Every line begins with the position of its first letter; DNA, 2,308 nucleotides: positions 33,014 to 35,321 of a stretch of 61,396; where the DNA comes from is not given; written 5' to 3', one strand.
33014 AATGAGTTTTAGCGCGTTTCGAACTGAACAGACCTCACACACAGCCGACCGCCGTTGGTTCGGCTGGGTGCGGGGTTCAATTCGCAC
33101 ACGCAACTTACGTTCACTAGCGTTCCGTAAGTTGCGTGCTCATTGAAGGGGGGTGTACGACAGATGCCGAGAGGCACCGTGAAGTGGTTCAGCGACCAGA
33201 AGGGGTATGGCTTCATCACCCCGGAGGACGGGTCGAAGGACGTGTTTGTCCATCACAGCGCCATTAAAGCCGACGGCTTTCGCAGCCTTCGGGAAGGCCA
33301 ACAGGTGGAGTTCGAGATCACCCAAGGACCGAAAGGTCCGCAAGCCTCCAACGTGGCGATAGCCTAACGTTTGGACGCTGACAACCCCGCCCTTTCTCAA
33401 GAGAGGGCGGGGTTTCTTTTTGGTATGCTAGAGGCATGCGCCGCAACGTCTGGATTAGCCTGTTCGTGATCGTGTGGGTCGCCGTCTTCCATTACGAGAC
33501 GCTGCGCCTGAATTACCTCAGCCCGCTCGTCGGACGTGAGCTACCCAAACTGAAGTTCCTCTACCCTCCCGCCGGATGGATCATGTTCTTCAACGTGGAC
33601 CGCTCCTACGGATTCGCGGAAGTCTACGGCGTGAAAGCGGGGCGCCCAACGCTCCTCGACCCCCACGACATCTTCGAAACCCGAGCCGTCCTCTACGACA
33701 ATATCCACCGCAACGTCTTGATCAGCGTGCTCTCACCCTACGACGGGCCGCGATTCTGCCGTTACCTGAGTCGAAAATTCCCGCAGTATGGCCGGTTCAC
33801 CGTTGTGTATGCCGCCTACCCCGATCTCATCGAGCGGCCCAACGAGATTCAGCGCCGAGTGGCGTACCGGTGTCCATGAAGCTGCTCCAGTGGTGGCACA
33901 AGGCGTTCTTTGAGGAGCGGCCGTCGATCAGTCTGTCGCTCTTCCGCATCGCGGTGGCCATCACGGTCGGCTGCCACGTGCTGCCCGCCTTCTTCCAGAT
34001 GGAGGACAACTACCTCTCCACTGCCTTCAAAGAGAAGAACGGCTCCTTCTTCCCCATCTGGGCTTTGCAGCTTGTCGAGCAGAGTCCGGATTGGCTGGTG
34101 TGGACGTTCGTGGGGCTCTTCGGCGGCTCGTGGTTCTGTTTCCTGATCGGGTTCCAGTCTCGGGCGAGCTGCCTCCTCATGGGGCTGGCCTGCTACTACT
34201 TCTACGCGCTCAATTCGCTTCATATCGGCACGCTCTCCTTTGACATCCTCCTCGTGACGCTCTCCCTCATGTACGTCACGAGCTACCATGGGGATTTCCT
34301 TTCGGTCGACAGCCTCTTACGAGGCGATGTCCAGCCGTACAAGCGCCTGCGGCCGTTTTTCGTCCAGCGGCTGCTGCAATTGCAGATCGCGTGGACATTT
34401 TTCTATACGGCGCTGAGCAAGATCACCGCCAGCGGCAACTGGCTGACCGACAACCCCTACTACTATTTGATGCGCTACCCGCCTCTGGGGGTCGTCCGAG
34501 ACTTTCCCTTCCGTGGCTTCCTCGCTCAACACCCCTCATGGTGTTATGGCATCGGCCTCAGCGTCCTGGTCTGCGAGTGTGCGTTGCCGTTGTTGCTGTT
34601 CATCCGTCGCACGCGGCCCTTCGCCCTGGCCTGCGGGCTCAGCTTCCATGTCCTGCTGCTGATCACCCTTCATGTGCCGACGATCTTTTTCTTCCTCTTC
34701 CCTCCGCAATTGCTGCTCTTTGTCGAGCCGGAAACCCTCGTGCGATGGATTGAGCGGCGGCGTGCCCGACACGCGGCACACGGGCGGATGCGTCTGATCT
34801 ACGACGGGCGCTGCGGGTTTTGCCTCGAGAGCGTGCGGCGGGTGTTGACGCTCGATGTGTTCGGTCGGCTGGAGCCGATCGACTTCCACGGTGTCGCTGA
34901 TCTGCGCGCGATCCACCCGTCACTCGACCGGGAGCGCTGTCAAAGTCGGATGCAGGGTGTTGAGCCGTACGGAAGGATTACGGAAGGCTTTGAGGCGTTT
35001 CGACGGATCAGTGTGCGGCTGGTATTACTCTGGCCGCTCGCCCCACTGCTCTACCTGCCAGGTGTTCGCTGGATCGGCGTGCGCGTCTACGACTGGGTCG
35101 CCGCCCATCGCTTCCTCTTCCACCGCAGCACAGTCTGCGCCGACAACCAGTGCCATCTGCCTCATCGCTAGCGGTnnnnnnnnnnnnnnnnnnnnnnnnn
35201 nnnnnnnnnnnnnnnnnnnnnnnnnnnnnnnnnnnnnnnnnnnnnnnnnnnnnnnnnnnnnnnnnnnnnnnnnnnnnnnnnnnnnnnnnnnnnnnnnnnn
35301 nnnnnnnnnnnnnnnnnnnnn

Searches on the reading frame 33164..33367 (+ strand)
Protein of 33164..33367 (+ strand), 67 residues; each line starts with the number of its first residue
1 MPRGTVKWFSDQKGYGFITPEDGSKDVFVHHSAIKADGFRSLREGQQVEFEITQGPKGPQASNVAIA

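Call 15: search_protein_families(library=pfam, proteins=[window:33164-33367:+])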
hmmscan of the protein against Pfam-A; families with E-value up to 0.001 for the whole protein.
window:33164-33367:+ (67 aa): 2 families
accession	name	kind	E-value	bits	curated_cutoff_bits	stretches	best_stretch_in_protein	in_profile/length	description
PF00313.28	CSD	-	2.6e-32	111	27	1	3-65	2-64/66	'Cold-shock' DNA-binding domain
PF08206.17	OB_RNB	-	7e-06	26.1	24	1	12-35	7-30/58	Ribonuclease B OB domain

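Call 23: find_encoding_contigs(protein=window:33164-33367:+, flank=10000, max_places=10)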
Protein window:33164-33367:+ (67 aa): no gene with exactly this product is on record in the collection.

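Call 27: find_homologous_proteins(query=window:33164-33367:+, max_evalue=1e-10)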
Query window:33164-33367:+ (67 aa): 7956 proteins with E <= 1e-10 among 8000 candidates; the best 120 are listed.
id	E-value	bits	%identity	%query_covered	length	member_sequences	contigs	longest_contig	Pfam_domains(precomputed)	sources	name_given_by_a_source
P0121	2.5e-38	146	100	100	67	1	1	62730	PF00313.29,PF08206.18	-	-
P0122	3.4e-36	139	94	100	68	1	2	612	PF00313.29,PF08206.18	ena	-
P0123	8.8e-36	138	94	97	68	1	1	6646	PF00313.29,PF08206.18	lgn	-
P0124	1.9e-35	137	93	100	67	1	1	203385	PF00313.29,PF08206.18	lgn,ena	-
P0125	2.7e-35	136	94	97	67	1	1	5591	PF00313.29,PF08206.18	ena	-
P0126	3.1e-35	136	94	96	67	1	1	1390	PF00313.29,PF08206.18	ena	-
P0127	5.1e-35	136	90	100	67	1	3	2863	PF00313.29,PF08206.18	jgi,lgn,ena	jgi:CspA family cold shock protein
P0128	7.4e-35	135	94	96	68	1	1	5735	PF00313.29,PF08206.18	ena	-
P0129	7.5e-35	135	94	97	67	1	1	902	PF00313.29,PF08206.18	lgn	-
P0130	7.6e-35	135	92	96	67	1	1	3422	PF00313.29,PF08206.18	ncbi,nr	ncbi:MAG: cold shock domain-containing protein [Candidatus Omnitrophica bacterium]|nr:cold shock dom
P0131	8.3e-35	135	92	97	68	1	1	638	PF00313.29,PF08206.18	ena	-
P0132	8.6e-35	135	94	96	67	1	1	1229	PF00313.29,PF08206.18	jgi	-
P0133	9.3e-35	135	92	97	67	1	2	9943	PF00313.29,PF08206.18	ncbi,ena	-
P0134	1.5e-34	134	92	97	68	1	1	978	PF00313.29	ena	-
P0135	1.7e-34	134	92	96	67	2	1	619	PF00313.29,PF08206.18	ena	-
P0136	1.8e-34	134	91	97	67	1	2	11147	PF00313.29,PF08206.18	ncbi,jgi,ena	-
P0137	2.0e-34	134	90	100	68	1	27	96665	PF00313.29,PF08206.18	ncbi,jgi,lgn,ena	ncbi:MAG TPA: cold-shock protein [Candidatus Omnitrophica bacterium]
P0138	2.0e-34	134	92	96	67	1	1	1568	PF00313.29,PF08206.18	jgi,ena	-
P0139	2.6e-34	133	92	97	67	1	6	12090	PF00313.29,PF08206.18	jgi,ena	-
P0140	2.7e-34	133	91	97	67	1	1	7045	PF00313.29,PF08206.18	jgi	jgi:CspA family cold shock protein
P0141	2.8e-34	133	90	100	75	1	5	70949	PF00313.29,PF08206.18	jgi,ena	-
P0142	2.9e-34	133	88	100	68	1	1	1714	PF00313.29,PF08206.18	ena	-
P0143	3.0e-34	133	92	97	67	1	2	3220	PF00313.29,PF08206.18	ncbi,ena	-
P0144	3.8e-34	133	92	97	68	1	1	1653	PF00313.29,PF08206.18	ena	-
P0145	4.1e-34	133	92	96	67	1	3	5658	PF00313.29,PF08206.18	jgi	-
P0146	4.3e-34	133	89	97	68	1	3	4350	PF00313.29,PF08206.18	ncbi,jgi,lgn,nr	ncbi:MAG: cold-shock protein [Candidatus Omnitrophica bacterium]|nr:cold-shock protein [Candidatus O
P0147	4.4e-34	133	90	100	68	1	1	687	PF00313.29,PF08206.18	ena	-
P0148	5.5e-34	132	91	97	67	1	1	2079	PF00313.29,PF08206.18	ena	-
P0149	6.2e-34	132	91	97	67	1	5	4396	PF00313.29,PF08206.18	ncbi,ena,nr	ncbi:MAG: cold-shock protein [Candidatus Omnitrophica bacterium]|nr:cold-shock protein [Candidatus O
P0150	6.9e-34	132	91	96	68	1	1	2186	PF00313.29,PF08206.18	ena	-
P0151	7.3e-34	132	91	97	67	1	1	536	PF00313.29,PF08206.18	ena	-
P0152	7.3e-34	132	89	97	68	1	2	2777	PF00313.29,PF08206.18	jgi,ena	-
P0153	7.8e-34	132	91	97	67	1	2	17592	PF00313.29,PF08206.18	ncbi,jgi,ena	-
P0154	8.1e-34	132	90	100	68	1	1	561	PF00313.29,PF08206.18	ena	-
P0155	8.5e-34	132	88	97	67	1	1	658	PF00313.29,PF08206.18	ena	-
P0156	8.7e-34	132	89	97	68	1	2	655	PF00313.29,PF08206.18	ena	-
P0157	9.0e-34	132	91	96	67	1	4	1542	PF00313.29,PF08206.18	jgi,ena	-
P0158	1.0e-33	132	88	97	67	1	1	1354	PF00313.29,PF08206.18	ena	-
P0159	1.0e-33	131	88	97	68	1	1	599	PF00313.29,PF08206.18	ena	-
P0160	1.1e-33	131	88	100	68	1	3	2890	PF00313.29,PF08206.18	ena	-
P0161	1.2e-33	131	89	97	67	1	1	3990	PF00313.29,PF08206.18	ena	-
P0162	1.2e-33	131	91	97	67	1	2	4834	PF00313.29,PF08206.18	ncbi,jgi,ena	-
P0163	1.5e-33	131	89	97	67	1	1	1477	PF00313.29,PF08206.18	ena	-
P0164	1.8e-33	131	91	96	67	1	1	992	PF00313.29,PF08206.18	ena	-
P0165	1.8e-33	131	91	96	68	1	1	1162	PF00313.29,PF08206.18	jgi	-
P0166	1.9e-33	131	89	97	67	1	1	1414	PF00313.29,PF08206.18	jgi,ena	-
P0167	1.9e-33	131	88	97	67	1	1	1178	PF00313.29,PF08206.18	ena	-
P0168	2.0e-33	131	89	97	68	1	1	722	PF00313.29,PF08206.18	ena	-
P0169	2.0e-33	131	89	97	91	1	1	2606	PF00313.29,PF08206.18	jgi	jgi:CspA family cold shock protein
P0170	2.0e-33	131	88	97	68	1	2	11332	PF00313.29,PF08206.18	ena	-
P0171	2.1e-33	130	91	96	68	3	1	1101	PF00313.29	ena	-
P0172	2.1e-33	130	89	97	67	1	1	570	PF00313.29,PF08206.18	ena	-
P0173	2.2e-33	130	91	97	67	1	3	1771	PF00313.29,PF08206.18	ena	-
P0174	2.3e-33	130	88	97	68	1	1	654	PF00313.29,PF08206.18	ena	-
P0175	2.4e-33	130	91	96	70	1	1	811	PF00313.29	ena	-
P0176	2.6e-33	130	88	97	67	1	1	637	PF00313.29,PF08206.18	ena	-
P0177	2.7e-33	130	88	97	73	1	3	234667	PF00313.29,PF08206.18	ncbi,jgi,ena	-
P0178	2.9e-33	130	86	97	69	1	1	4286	PF00313.29,PF08206.18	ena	-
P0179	3.0e-33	130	91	97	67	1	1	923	PF00313.29,PF08206.18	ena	-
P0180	3.1e-33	130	88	97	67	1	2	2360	PF00313.29,PF08206.18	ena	-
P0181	3.1e-33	130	88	97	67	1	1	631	PF00313.29,PF08206.18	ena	-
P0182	3.4e-33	130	88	97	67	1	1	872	PF00313.29,PF08206.18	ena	-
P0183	4.0e-33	130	89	96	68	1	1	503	PF00313.29,PF08206.18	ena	-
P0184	4.0e-33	130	91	96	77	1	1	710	PF00313.29,PF08206.18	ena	-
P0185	4.1e-33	130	91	96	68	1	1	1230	PF00313.29,PF08206.18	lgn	-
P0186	4.1e-33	130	88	97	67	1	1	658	PF00313.29,PF08206.18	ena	-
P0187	4.4e-33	129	86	97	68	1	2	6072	PF00313.29,PF08206.18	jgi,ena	-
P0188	4.8e-33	129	91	96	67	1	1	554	PF00313.29,PF08206.18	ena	-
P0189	4.8e-33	129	91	96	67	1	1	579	PF00313.29,PF08206.18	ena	-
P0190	5.2e-33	129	88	100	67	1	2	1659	PF00313.29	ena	-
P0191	5.5e-33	129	89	97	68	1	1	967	PF00313.29,PF08206.18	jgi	jgi:CspA family cold shock protein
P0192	6.1e-33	129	88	96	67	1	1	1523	PF00313.29,PF08206.18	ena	-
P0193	6.6e-33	129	88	97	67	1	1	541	PF00313.29,PF08206.18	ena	-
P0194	6.6e-33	129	88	97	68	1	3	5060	PF00313.29,PF08206.18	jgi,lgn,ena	-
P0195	6.7e-33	129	88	97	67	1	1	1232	PF00313.29,PF08206.18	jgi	jgi:CspA family cold shock protein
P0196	6.9e-33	129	89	96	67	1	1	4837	PF00313.29,PF08206.18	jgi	jgi:CspA family cold shock protein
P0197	7.1e-33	129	89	97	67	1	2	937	PF00313.29,PF08206.18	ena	-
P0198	7.7e-33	129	88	97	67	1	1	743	PF00313.29,PF08206.18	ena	-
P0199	7.7e-33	129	88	97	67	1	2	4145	PF00313.29,PF08206.18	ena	-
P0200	7.8e-33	129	87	100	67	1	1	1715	PF00313.29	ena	-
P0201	7.9e-33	129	88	97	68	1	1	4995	PF00313.29,PF08206.18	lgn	-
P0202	7.9e-33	129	88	100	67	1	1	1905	PF00313.29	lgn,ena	-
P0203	7.9e-33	129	88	97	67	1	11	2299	PF00313.29,PF08206.18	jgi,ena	-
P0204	8.1e-33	129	88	100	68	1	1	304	PF00313.29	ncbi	-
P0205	8.2e-33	129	88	97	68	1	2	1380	PF00313.29,PF08206.18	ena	-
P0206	8.5e-33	129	89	97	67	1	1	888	PF00313.29,PF08206.18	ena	-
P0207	9.2e-33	128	86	97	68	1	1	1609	PF00313.29,PF08206.18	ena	-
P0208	9.7e-33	128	86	97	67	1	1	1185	PF00313.29,PF08206.18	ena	-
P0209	1.0e-32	128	86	97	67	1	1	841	PF00313.29,PF08206.18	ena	-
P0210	1.0e-32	128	89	97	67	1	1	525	PF00313.29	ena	-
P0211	1.0e-32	128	86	97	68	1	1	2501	PF00313.29,PF08206.18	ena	-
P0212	1.1e-32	128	88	97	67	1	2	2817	PF00313.29,PF08206.18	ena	-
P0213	1.1e-32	128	86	97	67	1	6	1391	PF00313.29,PF08206.18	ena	-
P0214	1.1e-32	128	86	97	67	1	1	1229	PF00313.29,PF08206.18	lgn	-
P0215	1.1e-32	128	86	97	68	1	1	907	PF00313.29,PF08206.18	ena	-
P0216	1.1e-32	128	86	97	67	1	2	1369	PF00313.29,PF08206.18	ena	-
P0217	1.2e-32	128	86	97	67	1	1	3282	PF00313.29,PF08206.18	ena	-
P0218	1.3e-32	128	89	97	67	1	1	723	PF00313.29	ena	-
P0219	1.3e-32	128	86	96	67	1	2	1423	PF00313.29,PF08206.18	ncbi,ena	-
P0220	1.3e-32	128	85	100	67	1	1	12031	PF00313.29,PF08206.18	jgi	jgi:CspA family cold shock protein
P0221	1.4e-32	128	88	97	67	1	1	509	PF00313.29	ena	-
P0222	1.4e-32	128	88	97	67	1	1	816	PF00313.29,PF08206.18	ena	-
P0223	1.4e-32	128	87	100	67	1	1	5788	PF00313.29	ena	-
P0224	1.4e-32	128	85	100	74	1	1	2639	PF00313.29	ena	-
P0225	1.5e-32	128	86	97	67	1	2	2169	PF00313.29,PF08206.18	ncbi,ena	-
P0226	1.5e-32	128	87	100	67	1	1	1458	PF00313.29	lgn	-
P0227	1.5e-32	128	86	97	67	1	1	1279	PF00313.29,PF08206.18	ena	-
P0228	1.6e-32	128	85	100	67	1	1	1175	PF00313.29,PF08206.18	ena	-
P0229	1.6e-32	128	85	100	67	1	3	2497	PF00313.29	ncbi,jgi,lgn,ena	-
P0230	1.6e-32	128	88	97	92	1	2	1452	PF00313.29,PF08206.18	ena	-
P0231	1.6e-32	128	86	97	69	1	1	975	PF00313.29,PF08206.18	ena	-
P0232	1.6e-32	128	85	100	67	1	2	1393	PF00313.29,PF08206.18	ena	-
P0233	1.8e-32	128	87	100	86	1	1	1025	PF00313.29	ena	-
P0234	1.9e-32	127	85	97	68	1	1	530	PF00313.29,PF08206.18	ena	-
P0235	2.0e-32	127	86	97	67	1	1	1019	PF00313.29,PF08206.18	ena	-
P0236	2.0e-32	127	89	96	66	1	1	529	PF00313.29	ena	-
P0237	2.0e-32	127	88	96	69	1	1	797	PF00313.29,PF08206.18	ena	-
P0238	2.0e-32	127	89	97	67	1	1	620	PF00313.29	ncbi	-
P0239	2.1e-32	127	86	97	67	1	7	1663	PF00313.29,PF08206.18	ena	-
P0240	2.1e-32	127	86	97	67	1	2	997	PF00313.29,PF08206.18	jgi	-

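Call 28: find_encoding_contigs(protein=P0124, flank=10000, max_places=3)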
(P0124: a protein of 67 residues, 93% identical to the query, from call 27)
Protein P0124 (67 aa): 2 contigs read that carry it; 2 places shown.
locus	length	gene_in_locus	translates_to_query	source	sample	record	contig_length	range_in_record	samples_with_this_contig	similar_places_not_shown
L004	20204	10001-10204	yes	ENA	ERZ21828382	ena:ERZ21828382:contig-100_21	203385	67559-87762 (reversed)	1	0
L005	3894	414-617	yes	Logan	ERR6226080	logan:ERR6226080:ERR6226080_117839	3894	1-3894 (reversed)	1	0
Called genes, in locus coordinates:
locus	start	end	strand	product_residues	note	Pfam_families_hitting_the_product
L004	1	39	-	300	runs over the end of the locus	PF01545:Cation_efflux, PF16916:ZT_dimer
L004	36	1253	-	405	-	PF02683:DsbD_TM, PF13386:DsbD_2, PF13899:Thioredoxin_7, PF13098:Thioredoxin_2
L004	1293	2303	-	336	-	PF01073:3Beta_HSD, PF01370:Epimerase, PF04321:RmlD_sub_bind, PF05368:NmrA, PF13460:NAD_binding_10, PF16363:GDP_Man_Dehyd (faint), PF07993:NAD_binding_4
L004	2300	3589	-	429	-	PF00232:Glyco_hydro_1, PF00150:Cellulase (faint)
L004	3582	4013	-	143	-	PF01850:PIN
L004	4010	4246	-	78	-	-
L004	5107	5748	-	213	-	PF13180:PDZ_2, PF00595:PDZ, PF17820:PDZ_6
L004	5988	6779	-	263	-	PF00459:Inositol_P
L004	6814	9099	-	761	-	PF00330:Aconitase, PF00694:Aconitase_C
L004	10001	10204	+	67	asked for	PF00313:CSD, PF08206:OB_RNB (weak)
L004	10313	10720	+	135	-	PF04134:DCC1-like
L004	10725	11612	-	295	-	PF01513:NAD_kinase (weak)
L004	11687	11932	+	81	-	PF01176:eIF-1a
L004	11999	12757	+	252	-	PF00005:ABC_tran, PF02463:SMC_N (faint), PF13401:AAA_22 (faint), PF13304:AAA_21 (faint)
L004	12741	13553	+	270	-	PF01061:ABC2_membrane (faint), PF12698:ABC2_membrane_3 (weak)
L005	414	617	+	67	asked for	PF00313:CSD, PF08206:OB_RNB (weak)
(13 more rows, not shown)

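Call 29: find_encoding_contigs(protein=P0137, flank=3000, max_places=10)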
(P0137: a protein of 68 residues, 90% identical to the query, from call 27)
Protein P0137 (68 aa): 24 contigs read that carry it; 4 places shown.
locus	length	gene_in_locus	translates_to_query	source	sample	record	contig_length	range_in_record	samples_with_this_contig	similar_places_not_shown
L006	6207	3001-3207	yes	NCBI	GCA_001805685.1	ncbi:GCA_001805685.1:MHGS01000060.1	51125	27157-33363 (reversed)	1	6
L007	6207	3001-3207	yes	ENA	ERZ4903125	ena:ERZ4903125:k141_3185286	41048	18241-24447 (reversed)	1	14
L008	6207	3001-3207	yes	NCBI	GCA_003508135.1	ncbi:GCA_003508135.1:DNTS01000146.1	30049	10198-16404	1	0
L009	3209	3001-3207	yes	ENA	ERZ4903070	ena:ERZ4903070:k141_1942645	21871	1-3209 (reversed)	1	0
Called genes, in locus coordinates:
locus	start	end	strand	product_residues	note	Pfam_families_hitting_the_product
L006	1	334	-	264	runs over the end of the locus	PF00459:Inositol_P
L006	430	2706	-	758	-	PF00330:Aconitase, PF00694:Aconitase_C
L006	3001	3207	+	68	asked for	PF00313:CSD, PF08206:OB_RNB (weak)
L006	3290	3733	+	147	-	-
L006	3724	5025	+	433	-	PF05090:HTTM, PF04134:DCC1-like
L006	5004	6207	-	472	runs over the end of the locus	PF01875:Memo, PF01871:AMMECR1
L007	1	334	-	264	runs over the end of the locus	PF00459:Inositol_P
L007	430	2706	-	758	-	PF00330:Aconitase, PF00694:Aconitase_C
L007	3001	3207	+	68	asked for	PF00313:CSD, PF08206:OB_RNB (weak)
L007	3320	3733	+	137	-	-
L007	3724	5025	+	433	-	PF05090:HTTM, PF04134:DCC1-like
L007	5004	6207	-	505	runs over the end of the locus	PF01875:Memo, PF01871:AMMECR1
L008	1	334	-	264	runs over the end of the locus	PF00459:Inositol_P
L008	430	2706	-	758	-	PF00330:Aconitase, PF00694:Aconitase_C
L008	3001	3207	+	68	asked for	PF00313:CSD, PF08206:OB_RNB (weak)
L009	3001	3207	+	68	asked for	PF00313:CSD, PF08206:OB_RNB (weak)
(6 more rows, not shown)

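Call 30: find_encoding_contigs(protein=P0123, flank=5000, max_places=3)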
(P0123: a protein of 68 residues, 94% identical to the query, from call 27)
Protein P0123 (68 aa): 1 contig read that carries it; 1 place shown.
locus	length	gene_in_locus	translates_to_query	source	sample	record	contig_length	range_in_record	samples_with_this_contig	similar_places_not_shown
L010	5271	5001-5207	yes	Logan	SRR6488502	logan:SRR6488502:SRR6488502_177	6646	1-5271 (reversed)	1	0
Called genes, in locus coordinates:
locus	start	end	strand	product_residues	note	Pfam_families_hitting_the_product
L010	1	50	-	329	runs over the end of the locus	PF01073:3Beta_HSD, PF01370:Epimerase, PF05368:NmrA, PF13460:NAD_binding_10, PF16363:GDP_Man_Dehyd (faint), PF07993:NAD_binding_4 (weak)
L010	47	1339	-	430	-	PF00232:Glyco_hydro_1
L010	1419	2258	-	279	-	PF00459:Inositol_P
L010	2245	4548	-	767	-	PF00330:Aconitase, PF00694:Aconitase_C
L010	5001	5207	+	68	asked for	PF00313:CSD, PF08206:OB_RNB (weak)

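Call 43: find_encoding_contigs(protein=P0132, flank=3000, max_places=5)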
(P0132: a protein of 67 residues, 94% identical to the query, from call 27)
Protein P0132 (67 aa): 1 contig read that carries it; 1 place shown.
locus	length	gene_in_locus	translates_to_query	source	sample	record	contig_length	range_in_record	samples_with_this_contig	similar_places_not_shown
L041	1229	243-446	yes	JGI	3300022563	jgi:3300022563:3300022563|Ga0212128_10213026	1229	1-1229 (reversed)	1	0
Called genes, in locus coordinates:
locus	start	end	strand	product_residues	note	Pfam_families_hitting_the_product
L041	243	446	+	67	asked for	PF00313:CSD, PF08206:OB_RNB (weak)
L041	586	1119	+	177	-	-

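Call 44: find_encoding_contigs(protein=P0122, flank=3000, max_places=5)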
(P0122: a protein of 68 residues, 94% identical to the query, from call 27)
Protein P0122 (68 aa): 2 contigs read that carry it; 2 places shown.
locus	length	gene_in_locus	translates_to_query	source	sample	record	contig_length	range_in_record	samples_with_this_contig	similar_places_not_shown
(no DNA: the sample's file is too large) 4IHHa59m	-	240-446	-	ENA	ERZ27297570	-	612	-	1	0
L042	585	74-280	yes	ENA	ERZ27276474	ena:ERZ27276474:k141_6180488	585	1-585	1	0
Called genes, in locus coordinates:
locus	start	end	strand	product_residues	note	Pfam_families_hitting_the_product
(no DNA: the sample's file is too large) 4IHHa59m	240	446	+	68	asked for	PF00313:CSD, PF08206:OB_RNB (weak)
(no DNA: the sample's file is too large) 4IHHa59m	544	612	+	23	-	?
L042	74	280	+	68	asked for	PF00313:CSD, PF08206:OB_RNB (weak)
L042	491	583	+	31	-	?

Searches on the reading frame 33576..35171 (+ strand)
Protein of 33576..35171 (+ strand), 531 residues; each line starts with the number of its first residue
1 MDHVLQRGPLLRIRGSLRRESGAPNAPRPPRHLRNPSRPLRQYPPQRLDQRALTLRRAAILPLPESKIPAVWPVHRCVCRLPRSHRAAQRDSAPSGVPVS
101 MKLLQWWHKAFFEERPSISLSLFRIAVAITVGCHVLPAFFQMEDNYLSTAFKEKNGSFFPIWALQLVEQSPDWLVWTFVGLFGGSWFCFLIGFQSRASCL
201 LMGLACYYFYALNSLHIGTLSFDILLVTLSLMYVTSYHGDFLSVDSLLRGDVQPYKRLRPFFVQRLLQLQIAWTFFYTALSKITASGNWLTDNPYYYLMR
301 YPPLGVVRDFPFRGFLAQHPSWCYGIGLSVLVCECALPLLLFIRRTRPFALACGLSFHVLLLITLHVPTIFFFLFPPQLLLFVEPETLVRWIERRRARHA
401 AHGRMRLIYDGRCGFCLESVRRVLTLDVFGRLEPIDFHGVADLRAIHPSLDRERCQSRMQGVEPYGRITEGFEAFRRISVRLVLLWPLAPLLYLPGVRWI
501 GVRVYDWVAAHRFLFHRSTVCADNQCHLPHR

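Call 15: search_protein_families(library=pfam, proteins=[window:33576-35171:+])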
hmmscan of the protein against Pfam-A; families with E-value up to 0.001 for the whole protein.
window:33576-35171:+ (531 aa): 2 families
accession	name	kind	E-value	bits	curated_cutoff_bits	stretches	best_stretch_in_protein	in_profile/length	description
PF04134.17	DCC1-like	-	1.1e-16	62.5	27.8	1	407-514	1-109/113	DCC1-like thiol-disulfide oxidoreductase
PF05090.19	HTTM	-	1.8e-14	54.4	27.7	1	117-385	6-257/259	HTTM domain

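Call 33: find_related_loci(query=window:33576-35171:+, collection=genome_contigs, flank=4000)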
Query window:33576-35171:+ (531 aa) in genome_contigs; peptide patterns used: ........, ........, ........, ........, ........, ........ (x = any residue, [..] = any of these).
84 stretches matched a pattern; 28 encode a relative of the query (tblastn E <= 1e-3); 28 distinct loci.
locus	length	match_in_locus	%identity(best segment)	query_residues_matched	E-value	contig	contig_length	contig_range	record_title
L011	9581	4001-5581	74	1-526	0e+0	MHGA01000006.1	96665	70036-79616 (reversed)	MAG: Omnitrophica WOR_2 bacterium GWA2_63_20 gwa2_scaffold_1397, whole genome shotgun sequence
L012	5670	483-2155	68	1-526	0e+0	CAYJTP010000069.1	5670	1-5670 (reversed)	MAG TPA_asm: uncultured Planctomycetales bacterium isolate ERP125453_co1_410 genome assembly, contig: NODE_18894_length_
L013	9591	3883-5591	69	1-526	0e+0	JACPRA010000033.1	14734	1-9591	MAG: Candidatus Omnitrophota bacterium isolate NC_groundwater_667_Ag_B-0.1um_66_59 B_1_S1_Biohub_coassembly_k141_5166172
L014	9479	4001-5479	54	28-526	1e-166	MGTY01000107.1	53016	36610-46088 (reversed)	MAG: Elusimicrobia bacterium GWA2_69_24 gwa2_scaffold_625, whole genome shotgun sequence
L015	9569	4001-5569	55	1-526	5e-162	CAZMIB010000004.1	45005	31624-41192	MAG TPA_asm: uncultured Elusimicrobia sp. isolate binchicken_co185_179 genome assembly, contig: NODE_1051_length_45005_c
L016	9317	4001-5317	57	91-529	2e-160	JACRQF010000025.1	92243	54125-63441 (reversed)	MAG: Verrucomicrobia bacterium isolate NC_groundwater_2006_Pr3_S-0.65um_64_6 SR2-18-Sp65_coassembly_scaffold_549507, who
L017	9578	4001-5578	49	1-526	5e-160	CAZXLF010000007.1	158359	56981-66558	MAG TPA_asm: uncultured Planctomycetia bacterium isolate SRP273308_co1_398 genome assembly, contig: NODE_99_length_15835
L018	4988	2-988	74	198-526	2e-157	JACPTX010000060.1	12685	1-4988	MAG: Candidatus Omnitrophota bacterium isolate NC_groundwater_743_Ag_S-0.65um_67_24 S37_SO-6_scaffold_579552, whole geno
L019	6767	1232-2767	53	1-513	4e-156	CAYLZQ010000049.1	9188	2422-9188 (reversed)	MAG TPA_asm: uncultured Elusimicrobia bacterium isolate binchicken_co21_239 genome assembly, contig: NODE_6741_length_91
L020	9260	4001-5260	55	107-526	7e-156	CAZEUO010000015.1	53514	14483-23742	MAG TPA_asm: uncultured Planctomycetales bacterium isolate SRP178908_co1_326 genome assembly, contig: NODE_297_length_53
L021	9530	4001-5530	54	1-513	7e-155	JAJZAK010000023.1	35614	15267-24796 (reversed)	MAG: bacterium isolate FK5.bin95 NODE_1237_length_35614_cov_2.327500, whole genome shotgun sequence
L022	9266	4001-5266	55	111-531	2e-149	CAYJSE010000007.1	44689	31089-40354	MAG TPA_asm: uncultured Planctomycetia bacterium isolate ERP125453_co1_305 genome assembly, contig: NODE_601_length_4468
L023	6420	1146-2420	56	102-526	1e-149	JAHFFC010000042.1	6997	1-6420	MAG: Candidatus Omnitrophota bacterium isolate nzgw283 NODE_19171_length_6998_cov_2.640250, whole genome shotgun sequenc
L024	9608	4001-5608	64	1-528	0e+0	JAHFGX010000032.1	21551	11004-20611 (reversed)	MAG: Candidatus Omnitrophota bacterium isolate nzgw325 NODE_2651_length_21552_cov_8.079464, whole genome shotgun sequenc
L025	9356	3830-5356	49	42-526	4e-148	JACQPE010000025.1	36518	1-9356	MAG: Elusimicrobia bacterium isolate NC_groundwater_1299_Ag_S-0.2um_52_32 S_p2_S4_coassembly_k141_480019, whole genome s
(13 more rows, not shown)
